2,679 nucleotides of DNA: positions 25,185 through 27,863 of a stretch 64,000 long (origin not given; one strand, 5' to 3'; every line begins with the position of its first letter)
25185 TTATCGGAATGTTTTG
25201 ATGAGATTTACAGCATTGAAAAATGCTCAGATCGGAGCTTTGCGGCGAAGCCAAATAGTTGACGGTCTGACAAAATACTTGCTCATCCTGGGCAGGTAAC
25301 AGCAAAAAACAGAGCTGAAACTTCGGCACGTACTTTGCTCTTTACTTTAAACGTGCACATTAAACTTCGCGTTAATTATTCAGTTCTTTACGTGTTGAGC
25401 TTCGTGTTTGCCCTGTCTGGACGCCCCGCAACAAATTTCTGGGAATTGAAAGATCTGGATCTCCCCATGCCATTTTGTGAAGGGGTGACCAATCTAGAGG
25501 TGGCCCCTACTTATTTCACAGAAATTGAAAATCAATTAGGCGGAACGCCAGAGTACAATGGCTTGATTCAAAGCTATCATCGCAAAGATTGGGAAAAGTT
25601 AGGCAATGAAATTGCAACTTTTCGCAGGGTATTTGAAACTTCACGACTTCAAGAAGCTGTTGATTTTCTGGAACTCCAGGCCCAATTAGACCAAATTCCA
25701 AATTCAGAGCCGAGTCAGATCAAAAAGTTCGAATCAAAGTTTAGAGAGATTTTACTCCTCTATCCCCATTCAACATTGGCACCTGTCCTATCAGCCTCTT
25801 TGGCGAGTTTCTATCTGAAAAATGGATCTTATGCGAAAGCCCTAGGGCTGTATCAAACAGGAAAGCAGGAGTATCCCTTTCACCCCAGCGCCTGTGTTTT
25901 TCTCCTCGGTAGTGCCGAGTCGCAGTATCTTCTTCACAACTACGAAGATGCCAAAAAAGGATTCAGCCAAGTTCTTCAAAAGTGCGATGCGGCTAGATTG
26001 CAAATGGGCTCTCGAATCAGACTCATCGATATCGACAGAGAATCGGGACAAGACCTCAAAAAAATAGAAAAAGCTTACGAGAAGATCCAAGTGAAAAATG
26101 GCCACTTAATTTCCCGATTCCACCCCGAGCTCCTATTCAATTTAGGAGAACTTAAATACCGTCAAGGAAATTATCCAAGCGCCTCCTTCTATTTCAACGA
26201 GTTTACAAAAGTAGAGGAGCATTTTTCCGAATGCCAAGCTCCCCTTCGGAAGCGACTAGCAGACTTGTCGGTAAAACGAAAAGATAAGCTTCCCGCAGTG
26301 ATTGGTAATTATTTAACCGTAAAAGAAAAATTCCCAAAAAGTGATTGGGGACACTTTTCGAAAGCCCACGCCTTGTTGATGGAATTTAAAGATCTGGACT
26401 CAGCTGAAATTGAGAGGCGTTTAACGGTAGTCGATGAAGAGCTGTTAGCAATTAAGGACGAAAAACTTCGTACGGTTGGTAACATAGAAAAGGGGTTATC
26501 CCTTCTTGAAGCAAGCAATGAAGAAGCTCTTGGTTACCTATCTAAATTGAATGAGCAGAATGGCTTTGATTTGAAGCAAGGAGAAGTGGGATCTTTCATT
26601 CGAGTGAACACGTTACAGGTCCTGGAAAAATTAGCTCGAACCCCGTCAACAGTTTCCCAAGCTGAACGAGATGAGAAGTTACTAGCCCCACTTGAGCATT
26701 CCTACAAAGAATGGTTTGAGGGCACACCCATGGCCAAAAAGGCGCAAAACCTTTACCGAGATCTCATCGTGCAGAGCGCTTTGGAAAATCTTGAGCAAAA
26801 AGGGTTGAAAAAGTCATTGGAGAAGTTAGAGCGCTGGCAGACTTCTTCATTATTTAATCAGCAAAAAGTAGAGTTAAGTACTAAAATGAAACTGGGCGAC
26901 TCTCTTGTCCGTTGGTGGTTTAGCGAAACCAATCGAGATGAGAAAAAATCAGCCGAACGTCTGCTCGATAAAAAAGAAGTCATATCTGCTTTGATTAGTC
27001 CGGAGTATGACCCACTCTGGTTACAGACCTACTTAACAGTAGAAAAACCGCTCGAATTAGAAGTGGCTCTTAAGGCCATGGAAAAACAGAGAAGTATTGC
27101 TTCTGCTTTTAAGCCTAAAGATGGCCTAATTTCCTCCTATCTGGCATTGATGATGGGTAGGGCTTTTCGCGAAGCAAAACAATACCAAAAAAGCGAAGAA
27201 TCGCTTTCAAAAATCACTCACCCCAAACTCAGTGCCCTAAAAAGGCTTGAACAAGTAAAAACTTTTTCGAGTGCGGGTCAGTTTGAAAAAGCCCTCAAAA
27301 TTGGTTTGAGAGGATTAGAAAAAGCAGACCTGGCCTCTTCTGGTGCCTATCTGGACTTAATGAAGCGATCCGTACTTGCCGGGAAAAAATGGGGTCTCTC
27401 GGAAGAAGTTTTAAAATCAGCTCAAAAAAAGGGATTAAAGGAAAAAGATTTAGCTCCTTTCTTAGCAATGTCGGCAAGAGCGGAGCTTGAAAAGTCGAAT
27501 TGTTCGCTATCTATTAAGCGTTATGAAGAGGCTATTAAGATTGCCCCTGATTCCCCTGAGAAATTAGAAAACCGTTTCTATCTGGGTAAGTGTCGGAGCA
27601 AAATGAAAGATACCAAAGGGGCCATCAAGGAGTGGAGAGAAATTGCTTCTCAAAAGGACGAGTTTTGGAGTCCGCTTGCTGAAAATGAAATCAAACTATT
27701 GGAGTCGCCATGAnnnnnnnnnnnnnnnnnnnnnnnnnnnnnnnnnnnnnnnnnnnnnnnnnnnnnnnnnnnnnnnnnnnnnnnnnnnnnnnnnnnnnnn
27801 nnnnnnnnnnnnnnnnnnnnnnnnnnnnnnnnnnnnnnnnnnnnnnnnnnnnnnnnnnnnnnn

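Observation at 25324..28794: Sigma-54 flagellar cascade in which a large TPR protein is translationally coupled to an activator-only EBP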

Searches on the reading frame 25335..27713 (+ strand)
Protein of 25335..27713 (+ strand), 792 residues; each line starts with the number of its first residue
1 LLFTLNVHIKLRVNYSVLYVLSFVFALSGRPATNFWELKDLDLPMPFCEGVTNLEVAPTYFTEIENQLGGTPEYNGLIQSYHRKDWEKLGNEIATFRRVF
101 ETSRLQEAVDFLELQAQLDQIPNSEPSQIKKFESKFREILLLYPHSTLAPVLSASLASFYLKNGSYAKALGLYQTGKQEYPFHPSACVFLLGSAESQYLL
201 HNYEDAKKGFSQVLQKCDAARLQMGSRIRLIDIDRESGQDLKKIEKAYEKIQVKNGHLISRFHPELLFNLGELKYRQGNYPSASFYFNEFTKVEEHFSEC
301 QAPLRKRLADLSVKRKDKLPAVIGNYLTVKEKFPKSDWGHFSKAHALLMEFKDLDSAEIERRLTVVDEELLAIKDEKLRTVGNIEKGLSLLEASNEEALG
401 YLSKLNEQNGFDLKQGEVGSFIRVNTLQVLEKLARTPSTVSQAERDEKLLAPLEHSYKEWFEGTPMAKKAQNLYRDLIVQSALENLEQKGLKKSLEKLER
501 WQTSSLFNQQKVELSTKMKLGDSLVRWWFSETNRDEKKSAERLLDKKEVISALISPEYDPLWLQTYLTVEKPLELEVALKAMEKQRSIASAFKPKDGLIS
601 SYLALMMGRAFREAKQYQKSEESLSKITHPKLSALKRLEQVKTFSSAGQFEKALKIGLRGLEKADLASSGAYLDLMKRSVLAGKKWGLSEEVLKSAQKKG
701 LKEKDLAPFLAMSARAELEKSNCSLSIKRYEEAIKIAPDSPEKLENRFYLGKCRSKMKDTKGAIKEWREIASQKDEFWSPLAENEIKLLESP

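Call 6: search_protein_families(library=pfam, proteins=[window:25335-27713:+], max_evalue=0.01)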
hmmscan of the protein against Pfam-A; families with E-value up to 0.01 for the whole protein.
window:25335-27713:+ (792 aa): 11 families
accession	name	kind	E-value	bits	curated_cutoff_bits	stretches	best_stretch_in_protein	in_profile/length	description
PF13424.12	TPR_12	-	7e-11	42.6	30.1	0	155-212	8-70/77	Tetratricopeptide repeat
PF07719.23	TPR_2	-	3e-10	39.8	27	0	264-291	1-28/34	Tetratricopeptide repeat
PF13174.12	TPR_6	-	2.2e-07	31.5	26.3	0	747-772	3-28/33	Tetratricopeptide repeat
PF13428.12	TPR_14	-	1.7e-06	28.6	23.5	0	153-187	4-38/44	Tetratricopeptide repeat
PF12895.13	ANAPC3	-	3.3e-06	27.7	27.2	0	156-206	29-75/82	Anaphase-promoting complex, cyclosome, subunit 3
PF00515.34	TPR_1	-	4.6e-06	26.7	27.8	0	265-289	2-26/34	Tetratricopeptide repeat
PF14559.12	TPR_19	-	5.7e-06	27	25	0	161-214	2-52/68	Tetratricopeptide repeat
PF13429.12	TPR_15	-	7.1e-06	26.1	26.2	1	617-788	60-227/280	Tetratricopeptide repeat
PF13432.12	TPR_16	-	5.6e-05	23.9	32.7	0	155-184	36-65/65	Tetratricopeptide repeat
PF13431.12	TPR_17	-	0.00038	20.9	24.4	0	263-283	12-32/34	Tetratricopeptide repeat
PF13414.12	TPR_11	-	0.003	17.6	26.8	0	720-742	7-29/42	TPR repeat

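Call 7: search_protein_families(library=ncbifam, proteins=[window:25335-27713:+], max_evalue=0.01)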
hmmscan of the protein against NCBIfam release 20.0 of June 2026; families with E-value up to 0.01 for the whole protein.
window:25335-27713:+ (792 aa): 5 families
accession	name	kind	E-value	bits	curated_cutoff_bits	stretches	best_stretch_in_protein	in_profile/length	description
TIGR02795.1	tol_pal_ybgF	equivalog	1.8e-12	47.9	90.1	1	133-216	22-105/119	tol-pal system protein YbgF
NF052312.1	T9SS_PorW_SprE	equivalog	4.4e-10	38.8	250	1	153-316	182-342/716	type IX secretion system periplasmic lipoprotein PorW/SprE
TIGR03302.1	OM_YfiO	subfamily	1.3e-08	34.7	81.4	0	157-209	40-92/239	outer membrane protein assembly factor BamD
TIGR02552.1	LcrH_SycD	equivalog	1.2e-05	25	104.8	0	154-220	56-119/136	SycD/LcrH family type III secretion system chaperone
NF008755.0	PRK11788.1-3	equivalog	0.00074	18.9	430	1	642-786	116-256/388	lipopolysaccharide assembly protein LapB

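Call 8: find_homologous_proteins(query=window:25335-27713:+)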
Query window:25335-27713:+ (792 aa): 13 proteins with E <= 0.001 among 8000 candidates.
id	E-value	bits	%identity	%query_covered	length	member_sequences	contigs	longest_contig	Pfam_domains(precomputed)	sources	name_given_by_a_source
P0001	0.0e+0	1747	100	100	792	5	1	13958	PF14559.13,PF00515.35,PF12895.14,PF13424.13,PF13428.13,PF07719.24,PF13174.13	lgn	-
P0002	1.6e-269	914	53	97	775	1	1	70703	PF14559.13,PF12895.14,PF13424.13,PF13432.13,PF13429.13,PF07719.24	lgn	-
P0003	2.6e-267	907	53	99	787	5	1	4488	PF14559.13,PF13424.13,PF13432.13,PF13428.13,PF13429.13,PF07719.24,PF13174.13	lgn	-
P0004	9.2e-201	687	43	98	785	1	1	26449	PF14559.13,PF00515.35,PF13424.13,PF13432.13,PF13428.13,PF07719.24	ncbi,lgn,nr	ncbi:MAG: hypothetical protein EBQ92_06205 [Proteobacteria bacterium]|nr:hypothetical protein [Pseud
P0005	3.0e-197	675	42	98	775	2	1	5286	PF14559.13,PF00515.35,PF13424.13,PF13432.13,PF13428.13,PF13181.13,PF07719.24,PF13174.13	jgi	jgi:tetratricopeptide (TPR) repeat protein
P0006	1.4e-194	667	42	98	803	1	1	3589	PF14559.13,PF13424.13,PF07719.24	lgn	-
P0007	2.7e-178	613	40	96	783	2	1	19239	PF14559.13,PF00515.35,PF13424.13,PF13432.13,PF13428.13,PF13181.13,PF07719.24,PF13174.13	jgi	-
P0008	5.3e-160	552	40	93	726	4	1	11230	PF14559.13,PF13525.13,PF13424.13,PF13432.13,PF13428.13,PF13181.13,PF07719.24,PF13174.13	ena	-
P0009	7.6e-148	512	36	100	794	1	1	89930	PF14559.13,PF13424.13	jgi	jgi:outer membrane protein assembly factor BamD (BamD/ComL family)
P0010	1.3e-133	465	34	95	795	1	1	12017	PF14559.13,PF09976.16,PF12895.14,PF13424.13,PF13432.13,PF13181.13,PF07719.24,PF13174.13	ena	-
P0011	5.2e-125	437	35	95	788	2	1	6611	PF14559.13,PF00515.35,PF13432.13,PF13428.13,PF07719.24,PF13174.13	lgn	-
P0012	7.5e-107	377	29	95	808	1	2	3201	PF14559.13,PF13424.13,PF13432.13,PF07719.24,PF13174.13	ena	-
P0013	2.3e-6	44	25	27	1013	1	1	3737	PF09976.16,PF13525.13,PF25062.2,PF12583.15,PF13176.13,PF13428.13,PF14559.13,PF24575.2,PF00515.35,PF12895.14,PF13424.13,PF13432.13,PF13181.13,PF07719.24,PF13174.13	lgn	-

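Call 12: search_solved_structures(query=A1, max_evalue=1)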
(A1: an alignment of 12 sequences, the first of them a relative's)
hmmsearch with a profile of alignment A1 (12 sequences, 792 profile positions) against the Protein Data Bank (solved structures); distinct sequences matched with E-value up to 1: 69 (the best 60 are shown).
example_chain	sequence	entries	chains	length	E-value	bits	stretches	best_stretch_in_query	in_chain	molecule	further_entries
9qhb_A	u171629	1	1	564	1.5e-36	129.1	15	714-772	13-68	Engineered tetratricopeptide repeat protein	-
8bu0_A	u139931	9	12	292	4.7e-24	87.8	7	713-771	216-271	Consensus tetratricopeptide repeat protein | Crystal structure of an 8-repeat consensus TPR superhelix with Zinc. | Monomer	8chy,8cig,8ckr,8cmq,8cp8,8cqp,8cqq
9qhc_A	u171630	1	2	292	4.5e-21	78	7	714-772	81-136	Engineered tetratricopeptide repeat protein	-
2fo7_A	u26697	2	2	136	2.8e-13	52.2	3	714-771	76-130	SYNTHETIC CONSENSUS TPR PROTEIN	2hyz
8ch0_A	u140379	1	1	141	1.4e-12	49.9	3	713-771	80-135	Consensus tetratricopeptide repeat protein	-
1na0_A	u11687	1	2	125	1.1e-11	46.9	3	713-772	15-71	designed protein CTPR3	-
9up5_A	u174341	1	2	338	5.7e-09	38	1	605-757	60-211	Lipopolysaccharide assembly protein B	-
6v8e_A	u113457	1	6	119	5.7e-09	37.9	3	714-769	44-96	Designed protein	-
7wzb_B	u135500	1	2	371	1.7e-08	36.4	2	605-756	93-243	Lipopolysaccharide assembly protein B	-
3kd7_A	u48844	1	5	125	2.3e-08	36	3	714-772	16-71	CTPR390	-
4zlh_A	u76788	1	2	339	2.5e-08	35.8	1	600-757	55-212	Lipopolysaccharide assembly protein B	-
2wqh_A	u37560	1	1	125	5.3e-08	34.7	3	714-771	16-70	CTPR3Y3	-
8v24_A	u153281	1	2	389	7.1e-08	34.3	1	602-757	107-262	Lipopolysaccharide assembly protein B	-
7t6d_A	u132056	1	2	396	7.4e-08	34.3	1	602-757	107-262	Lipopolysaccharide assembly protein B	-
3cmu_A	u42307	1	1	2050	8.4e-08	34.1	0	123-148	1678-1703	Protein recA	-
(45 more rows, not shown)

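Call 13: find_related_loci(query=A1, collection=genome_contigs, flank=10000)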
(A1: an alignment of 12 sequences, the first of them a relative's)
Query A1 (792 aa) in genome_contigs; peptide patterns used: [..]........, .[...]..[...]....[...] (x = any residue, [..] = any of these).
31 stretches matched a pattern; 15 encode a relative of the query (tblastn E <= 1e-3); 15 distinct loci.
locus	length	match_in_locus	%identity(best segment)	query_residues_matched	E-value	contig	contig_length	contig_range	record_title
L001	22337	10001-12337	43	13-792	0e+0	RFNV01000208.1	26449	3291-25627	MAG: Proteobacteria bacterium isolate LLD_334 Lanier.contig3136.26449bp, whole genome shotgun sequence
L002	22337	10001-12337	40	13-792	0e+0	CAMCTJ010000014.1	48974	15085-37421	MAG: Bdellovibrio sp. ZAP7 isolate MsE-30jul19-49 genome assembly, contig: MsE-30jul19-C879, whole genome shotgun sequen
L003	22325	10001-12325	37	3-792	3e-161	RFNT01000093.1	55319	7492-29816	MAG: bacterium isolate LLD_281 Lanier.contig23733.55319bp, whole genome shotgun sequence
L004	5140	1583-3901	34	18-789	2e-135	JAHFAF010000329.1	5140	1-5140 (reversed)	MAG: Bdellovibrionaceae bacterium isolate nzgw169 NODE_17312_length_5141_cov_2.381873, whole genome shotgun sequence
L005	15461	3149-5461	31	17-789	1e-123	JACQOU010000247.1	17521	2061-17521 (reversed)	MAG: Deltaproteobacteria bacterium isolate NC_groundwater_1289_Ag_S-0.2um_48_23 S_p2_S4_coassembly_k141_2029491, whole g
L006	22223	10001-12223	33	32-789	2e-121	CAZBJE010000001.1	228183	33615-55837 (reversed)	MAG TPA_asm: uncultured Pseudobdellovibrionaceae bacterium isolate SRP296810_co1_366 genome assembly, contig: NODE_43_le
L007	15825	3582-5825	30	30-790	6e-111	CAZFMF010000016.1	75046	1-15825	MAG TPA_asm: uncultured Pseudobdellovibrionaceae bacterium isolate SRP287051_co1_153 genome assembly, contig: NODE_736_l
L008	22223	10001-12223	31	34-789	9e-110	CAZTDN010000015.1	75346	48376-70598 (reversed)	MAG TPA_asm: uncultured Pseudobdellovibrionaceae bacterium isolate SRP219642_co5_573 genome assembly, contig: NODE_397_l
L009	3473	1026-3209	31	36-789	3e-106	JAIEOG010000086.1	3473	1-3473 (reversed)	MAG: bacterium isolate co.spades.DASTOOL.1kb_089 c_000000373332, whole genome shotgun sequence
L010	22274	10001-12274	31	16-789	1e-105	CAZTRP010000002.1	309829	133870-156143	MAG TPA_asm: uncultured Pseudobdellovibrionaceae bacterium isolate SRP296810_co1_59 genome assembly, contig: NODE_21_len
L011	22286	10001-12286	30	16-789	2e-96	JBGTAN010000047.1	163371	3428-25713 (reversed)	MAG: Bdellovibrionota bacterium isolate JTS-AC74 k141_2581318, whole genome shotgun sequence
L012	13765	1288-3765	26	6-790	2e-82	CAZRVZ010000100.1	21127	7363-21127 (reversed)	MAG TPA_asm: uncultured Pseudobdellovibrionaceae bacterium isolate binchicken_co203_350 genome assembly, contig: k141_16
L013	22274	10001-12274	35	35-790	2e-141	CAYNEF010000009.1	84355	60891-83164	MAG TPA_asm: uncultured Pseudobdellovibrionaceae bacterium isolate SRP278252_co1_294 genome assembly, contig: NODE_301_l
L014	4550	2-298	44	694-792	2e-18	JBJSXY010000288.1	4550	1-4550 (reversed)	MAG: Pseudomonadota bacterium isolate samp_4435_maxbin_723 samp_4435_1900093, whole genome shotgun sequence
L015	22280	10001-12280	32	26-789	1e-118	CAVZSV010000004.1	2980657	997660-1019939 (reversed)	MAG: uncultured delta proteobacterium isolate MFD09495.bin.1.125 genome assembly, contig: contig_2782, whole genome shot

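Call 21: find_homologous_proteins(query=A1, max_evalue=0.00001)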
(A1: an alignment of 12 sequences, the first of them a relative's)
Query A1 (12 sequences) (792 aa, profile of the alignment): 15 proteins with E <= 0.00001 among 8000 candidates.
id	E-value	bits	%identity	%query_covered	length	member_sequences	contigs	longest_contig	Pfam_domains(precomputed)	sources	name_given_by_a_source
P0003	0.0e+0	1184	53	99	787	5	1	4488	PF14559.13,PF13424.13,PF13432.13,PF13428.13,PF13429.13,PF07719.24,PF13174.13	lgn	-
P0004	0.0e+0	1184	43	98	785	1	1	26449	PF14559.13,PF00515.35,PF13424.13,PF13432.13,PF13428.13,PF07719.24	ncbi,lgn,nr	ncbi:MAG: hypothetical protein EBQ92_06205 [Proteobacteria bacterium]|nr:hypothetical protein [Pseud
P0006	0.0e+0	1178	42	98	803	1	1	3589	PF14559.13,PF13424.13,PF07719.24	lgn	-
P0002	0.0e+0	1172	53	97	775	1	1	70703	PF14559.13,PF12895.14,PF13424.13,PF13432.13,PF13429.13,PF07719.24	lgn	-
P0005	0.0e+0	1171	42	98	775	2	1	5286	PF14559.13,PF00515.35,PF13424.13,PF13432.13,PF13428.13,PF13181.13,PF07719.24,PF13174.13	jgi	jgi:tetratricopeptide (TPR) repeat protein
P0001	0.0e+0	1146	100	100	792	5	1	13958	PF14559.13,PF00515.35,PF12895.14,PF13424.13,PF13428.13,PF07719.24,PF13174.13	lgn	-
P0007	0.0e+0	1080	40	96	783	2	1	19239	PF14559.13,PF00515.35,PF13424.13,PF13432.13,PF13428.13,PF13181.13,PF07719.24,PF13174.13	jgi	-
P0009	0.0e+0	1066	36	100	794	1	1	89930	PF14559.13,PF13424.13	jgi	jgi:outer membrane protein assembly factor BamD (BamD/ComL family)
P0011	0.0e+0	1063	35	95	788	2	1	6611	PF14559.13,PF00515.35,PF13432.13,PF13428.13,PF07719.24,PF13174.13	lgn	-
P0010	0.0e+0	1049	34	95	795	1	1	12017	PF14559.13,PF09976.16,PF12895.14,PF13424.13,PF13432.13,PF13181.13,PF07719.24,PF13174.13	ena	-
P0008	0.0e+0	1015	40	93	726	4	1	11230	PF14559.13,PF13525.13,PF13424.13,PF13432.13,PF13428.13,PF13181.13,PF07719.24,PF13174.13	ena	-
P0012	1.9e-288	977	29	95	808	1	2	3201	PF14559.13,PF13424.13,PF13432.13,PF07719.24,PF13174.13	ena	-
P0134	1.7e-8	51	25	19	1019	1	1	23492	PF09976.16,PF13414.13,PF21545.4,PF13512.13,PF13374.13,PF07721.21,PF24575.2,PF25068.3,PF00515.35,PF13424.13,PF28559.1,PF07719.24,PF13174.13,PF20308.5,PF23914.2,PF13525.13,PF25058.2,PF13176.13,PF13428.13,PF22205.2,PF25064.2,PF14559.13,PF13371.13,PF17874.8,PF12895.14,PF21033.5,PF13432.13,PF13181.13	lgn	-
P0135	7.6e-8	49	26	8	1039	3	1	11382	PF09976.16,PF13525.13,PF13176.13,PF13428.13,PF13374.13,PF14559.13,PF13371.13,PF00515.35,PF12895.14,PF13424.13,PF21033.5,PF13432.13,PF13181.13,PF07719.24,PF13174.13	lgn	-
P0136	2.7e-7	47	24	20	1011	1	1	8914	PF10602.16,PF09976.16,PF13525.13,PF13414.13,PF25058.2,PF21545.4,PF13176.13,PF13428.13,PF13374.13,PF14559.13,PF13371.13,PF00515.35,PF12895.14,PF13424.13,PF28559.1,PF21033.5,PF13432.13,PF13181.13,PF14561.13,PF07719.24,PF13174.13,PF20308.5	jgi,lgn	jgi:tetratricopeptide (TPR) repeat protein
